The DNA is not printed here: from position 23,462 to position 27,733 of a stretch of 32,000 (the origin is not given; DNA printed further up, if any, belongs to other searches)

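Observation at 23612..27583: The CobN-like protein appears to be exported and tail-anchored, so it would act outside the cytoplasm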

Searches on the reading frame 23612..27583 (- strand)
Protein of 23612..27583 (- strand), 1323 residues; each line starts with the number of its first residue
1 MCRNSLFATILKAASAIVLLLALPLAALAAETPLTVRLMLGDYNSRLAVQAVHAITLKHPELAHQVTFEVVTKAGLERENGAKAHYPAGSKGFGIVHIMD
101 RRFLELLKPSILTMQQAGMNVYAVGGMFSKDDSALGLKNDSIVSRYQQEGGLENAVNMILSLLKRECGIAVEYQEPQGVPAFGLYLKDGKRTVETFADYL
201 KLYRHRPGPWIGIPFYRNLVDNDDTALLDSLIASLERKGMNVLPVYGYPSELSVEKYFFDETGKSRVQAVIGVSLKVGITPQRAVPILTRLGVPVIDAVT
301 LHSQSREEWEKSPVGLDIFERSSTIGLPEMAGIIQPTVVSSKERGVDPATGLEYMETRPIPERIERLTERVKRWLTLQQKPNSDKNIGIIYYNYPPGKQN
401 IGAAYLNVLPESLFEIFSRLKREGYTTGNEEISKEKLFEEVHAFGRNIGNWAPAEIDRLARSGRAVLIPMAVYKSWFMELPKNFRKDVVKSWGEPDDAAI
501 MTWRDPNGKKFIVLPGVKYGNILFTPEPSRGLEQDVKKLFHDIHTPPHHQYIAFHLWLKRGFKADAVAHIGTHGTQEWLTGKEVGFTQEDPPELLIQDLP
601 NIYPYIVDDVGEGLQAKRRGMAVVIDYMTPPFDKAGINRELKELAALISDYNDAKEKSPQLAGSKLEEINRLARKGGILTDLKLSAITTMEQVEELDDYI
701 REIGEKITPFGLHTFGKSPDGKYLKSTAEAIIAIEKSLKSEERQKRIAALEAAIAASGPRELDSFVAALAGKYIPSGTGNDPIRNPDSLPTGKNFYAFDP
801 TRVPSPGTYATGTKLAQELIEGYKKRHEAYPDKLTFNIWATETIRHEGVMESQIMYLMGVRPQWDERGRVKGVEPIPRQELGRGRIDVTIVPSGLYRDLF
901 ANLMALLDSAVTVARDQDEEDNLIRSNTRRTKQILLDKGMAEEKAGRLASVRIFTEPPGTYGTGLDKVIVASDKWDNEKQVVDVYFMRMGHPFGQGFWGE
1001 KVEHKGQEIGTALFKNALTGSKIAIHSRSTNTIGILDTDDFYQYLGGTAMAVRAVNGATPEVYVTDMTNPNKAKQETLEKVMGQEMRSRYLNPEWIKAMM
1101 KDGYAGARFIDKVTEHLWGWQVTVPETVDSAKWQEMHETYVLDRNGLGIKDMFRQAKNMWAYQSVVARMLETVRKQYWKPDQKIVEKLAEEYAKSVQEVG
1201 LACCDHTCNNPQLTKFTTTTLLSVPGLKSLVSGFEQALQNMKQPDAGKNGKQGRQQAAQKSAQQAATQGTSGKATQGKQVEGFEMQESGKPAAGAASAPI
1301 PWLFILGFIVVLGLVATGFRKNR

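Call 6: search_protein_families(library=pfam, proteins=[window:23612-27583:-], max_evalue=0.01)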
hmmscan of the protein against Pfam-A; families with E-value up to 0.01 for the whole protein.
window:23612-27583:- (1323 aa): 1 family
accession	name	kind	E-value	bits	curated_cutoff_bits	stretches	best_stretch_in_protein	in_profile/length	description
PF02514.21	CobN-Mg_chel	-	0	1040.3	24.5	2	145-745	2-610/1090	CobN/Magnesium Chelatase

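Call 7: search_solved_structures(query=window:23612-27583:-, max_evalue=0.001, show_alignments=1)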
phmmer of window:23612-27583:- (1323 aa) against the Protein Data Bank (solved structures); distinct sequences matched with E-value up to 0.001: 10.
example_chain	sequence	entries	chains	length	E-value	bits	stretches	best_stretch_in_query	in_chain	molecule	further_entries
9d26_A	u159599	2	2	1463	2e-149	502.5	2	714-1219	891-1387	HmuS heme dechelatase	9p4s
9uk9_A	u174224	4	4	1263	9.2e-133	447.3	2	750-1183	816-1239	Cobaltochelatase subunit CobN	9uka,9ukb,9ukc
4zhj_A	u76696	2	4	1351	1.3e-120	407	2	139-756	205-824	Mg-chelatase subunit ChlH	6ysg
7c6o_A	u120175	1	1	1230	2.7e-120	406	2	746-1179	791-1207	Cobalamin biosynthesis protein CobN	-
6yt0_B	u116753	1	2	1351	3.3e-120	405.7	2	139-756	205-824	Mg-chelatase subunit ChlH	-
6ytj_AAA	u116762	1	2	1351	4.6e-120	405.2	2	139-756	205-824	Mg-chelatase subunit ChlH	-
6ytn_AAA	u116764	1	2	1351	1.6e-119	403.4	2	139-756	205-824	Mg-chelatase subunit ChlH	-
9fpc_A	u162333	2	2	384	6.5e-54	186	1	801-1182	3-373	Cobn protein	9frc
6ys9_A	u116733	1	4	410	2.8e-52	180.6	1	786-1195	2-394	Magnesium-protoporphyrin methyltransferase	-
5ewu_A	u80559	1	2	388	1e-47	165.5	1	803-1195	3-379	Magnesium-chelatase subunit ChlH, chloroplastic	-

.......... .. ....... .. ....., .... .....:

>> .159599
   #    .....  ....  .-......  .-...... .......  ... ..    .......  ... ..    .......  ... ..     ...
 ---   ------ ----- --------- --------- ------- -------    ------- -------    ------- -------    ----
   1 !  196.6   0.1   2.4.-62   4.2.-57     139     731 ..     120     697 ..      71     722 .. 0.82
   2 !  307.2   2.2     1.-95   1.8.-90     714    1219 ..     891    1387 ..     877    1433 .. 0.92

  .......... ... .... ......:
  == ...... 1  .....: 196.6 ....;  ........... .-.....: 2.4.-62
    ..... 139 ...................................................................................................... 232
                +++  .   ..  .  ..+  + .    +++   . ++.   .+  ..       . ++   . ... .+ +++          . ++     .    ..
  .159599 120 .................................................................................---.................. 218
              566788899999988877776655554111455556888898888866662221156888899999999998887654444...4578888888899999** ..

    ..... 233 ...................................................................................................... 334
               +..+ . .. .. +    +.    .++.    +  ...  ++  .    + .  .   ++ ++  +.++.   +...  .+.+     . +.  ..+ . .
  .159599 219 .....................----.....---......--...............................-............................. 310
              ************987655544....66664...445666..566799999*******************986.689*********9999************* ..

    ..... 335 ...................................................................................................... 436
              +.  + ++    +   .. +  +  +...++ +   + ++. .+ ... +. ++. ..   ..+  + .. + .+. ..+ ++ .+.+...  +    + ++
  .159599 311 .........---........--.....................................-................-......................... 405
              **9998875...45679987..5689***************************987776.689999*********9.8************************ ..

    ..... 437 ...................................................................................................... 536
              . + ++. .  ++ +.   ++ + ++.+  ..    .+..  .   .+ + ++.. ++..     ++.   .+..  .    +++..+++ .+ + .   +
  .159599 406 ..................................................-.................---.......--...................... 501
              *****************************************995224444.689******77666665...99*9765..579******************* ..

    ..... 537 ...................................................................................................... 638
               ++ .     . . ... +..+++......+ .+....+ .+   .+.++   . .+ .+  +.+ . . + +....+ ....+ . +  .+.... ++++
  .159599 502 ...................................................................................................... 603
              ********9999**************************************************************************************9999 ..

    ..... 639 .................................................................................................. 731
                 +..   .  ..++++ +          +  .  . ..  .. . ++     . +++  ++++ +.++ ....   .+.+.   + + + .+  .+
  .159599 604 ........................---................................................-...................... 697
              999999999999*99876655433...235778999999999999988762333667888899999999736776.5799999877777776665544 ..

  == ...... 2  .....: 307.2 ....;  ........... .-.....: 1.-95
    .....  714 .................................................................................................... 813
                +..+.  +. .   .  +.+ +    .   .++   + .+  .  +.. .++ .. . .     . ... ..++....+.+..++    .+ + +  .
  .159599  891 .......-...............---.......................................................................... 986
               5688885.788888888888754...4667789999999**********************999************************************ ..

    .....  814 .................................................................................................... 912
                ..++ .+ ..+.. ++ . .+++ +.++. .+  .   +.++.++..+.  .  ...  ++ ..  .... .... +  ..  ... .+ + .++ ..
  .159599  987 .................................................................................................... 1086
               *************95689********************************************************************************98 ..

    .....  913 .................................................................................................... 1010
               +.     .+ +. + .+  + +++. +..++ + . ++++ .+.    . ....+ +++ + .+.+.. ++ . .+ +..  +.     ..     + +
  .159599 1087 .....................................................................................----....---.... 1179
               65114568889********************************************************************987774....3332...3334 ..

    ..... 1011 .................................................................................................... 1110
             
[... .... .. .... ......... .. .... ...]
